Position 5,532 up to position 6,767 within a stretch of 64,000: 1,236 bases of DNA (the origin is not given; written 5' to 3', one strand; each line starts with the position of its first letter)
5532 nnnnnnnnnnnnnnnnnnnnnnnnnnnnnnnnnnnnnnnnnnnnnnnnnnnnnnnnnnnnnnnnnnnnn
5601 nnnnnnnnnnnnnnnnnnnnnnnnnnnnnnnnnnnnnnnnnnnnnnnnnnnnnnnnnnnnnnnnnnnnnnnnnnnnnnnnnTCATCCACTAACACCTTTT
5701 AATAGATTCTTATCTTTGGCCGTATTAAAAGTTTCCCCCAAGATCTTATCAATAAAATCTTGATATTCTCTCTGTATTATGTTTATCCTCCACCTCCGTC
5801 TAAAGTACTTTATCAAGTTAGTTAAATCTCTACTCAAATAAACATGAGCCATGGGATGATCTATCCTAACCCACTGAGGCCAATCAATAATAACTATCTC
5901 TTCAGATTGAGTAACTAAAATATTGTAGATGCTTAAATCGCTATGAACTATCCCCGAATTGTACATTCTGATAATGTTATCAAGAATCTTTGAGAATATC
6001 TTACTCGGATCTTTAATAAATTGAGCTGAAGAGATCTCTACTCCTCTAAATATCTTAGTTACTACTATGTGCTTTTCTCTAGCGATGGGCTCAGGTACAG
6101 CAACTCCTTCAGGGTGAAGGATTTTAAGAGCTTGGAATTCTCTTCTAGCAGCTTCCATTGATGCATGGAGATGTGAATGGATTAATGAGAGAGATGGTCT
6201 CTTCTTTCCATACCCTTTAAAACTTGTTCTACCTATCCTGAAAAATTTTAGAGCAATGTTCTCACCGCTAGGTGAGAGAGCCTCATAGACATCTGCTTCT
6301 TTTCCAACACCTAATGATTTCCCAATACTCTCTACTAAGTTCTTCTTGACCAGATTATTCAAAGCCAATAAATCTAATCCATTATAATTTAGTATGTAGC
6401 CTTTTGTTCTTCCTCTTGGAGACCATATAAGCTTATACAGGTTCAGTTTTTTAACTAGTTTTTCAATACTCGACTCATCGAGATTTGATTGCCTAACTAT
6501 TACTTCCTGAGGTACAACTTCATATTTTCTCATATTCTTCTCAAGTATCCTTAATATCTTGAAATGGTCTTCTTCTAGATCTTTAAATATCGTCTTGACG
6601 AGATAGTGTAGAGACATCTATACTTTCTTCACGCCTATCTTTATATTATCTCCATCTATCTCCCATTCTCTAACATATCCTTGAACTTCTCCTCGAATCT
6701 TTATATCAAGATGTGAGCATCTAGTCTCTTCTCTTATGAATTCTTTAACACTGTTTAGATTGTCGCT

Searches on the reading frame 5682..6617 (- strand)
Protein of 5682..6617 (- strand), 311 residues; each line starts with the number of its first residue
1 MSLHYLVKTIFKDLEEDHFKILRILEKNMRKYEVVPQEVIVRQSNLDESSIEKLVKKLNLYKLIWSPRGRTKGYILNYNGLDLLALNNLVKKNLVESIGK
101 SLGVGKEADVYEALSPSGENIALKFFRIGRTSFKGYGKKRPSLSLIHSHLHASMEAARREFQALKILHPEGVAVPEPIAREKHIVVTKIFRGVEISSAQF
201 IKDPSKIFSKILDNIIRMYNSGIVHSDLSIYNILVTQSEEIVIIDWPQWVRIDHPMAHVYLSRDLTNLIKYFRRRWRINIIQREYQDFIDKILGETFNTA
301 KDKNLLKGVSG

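Call 32: search_protein_families(library=pfam, proteins=[window:5682-6617:-], max_evalue=0.0001)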
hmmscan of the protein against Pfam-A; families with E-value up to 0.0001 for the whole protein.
window:5682-6617:- (311 aa): 6 families
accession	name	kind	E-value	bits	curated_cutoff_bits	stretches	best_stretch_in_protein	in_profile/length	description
PF01163.29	RIO1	-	1.6e-43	148.9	22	1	109-277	1-179/187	RIO domain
PF09202.17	Rio2_N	-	3.5e-19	69.3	27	1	12-92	2-82/82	Rio2, N-terminal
PF06293.20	Kdo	-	1.4e-09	38.2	21.3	0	210-289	126-204/207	Lipopolysaccharide kinase (Kdo/WaaP) family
PF03109.22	ABC1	-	2.8e-07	30.4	22.9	1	154-255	117-220/244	ABC1 atypical kinase-like domain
PF00069.31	Pkinase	-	2.4e-06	27.6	31.7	1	99-246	4-142/263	Protein kinase domain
PF01636.29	APH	-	3.7e-06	27.3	23.2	0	146-180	26-61/239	Phosphotransferase enzyme family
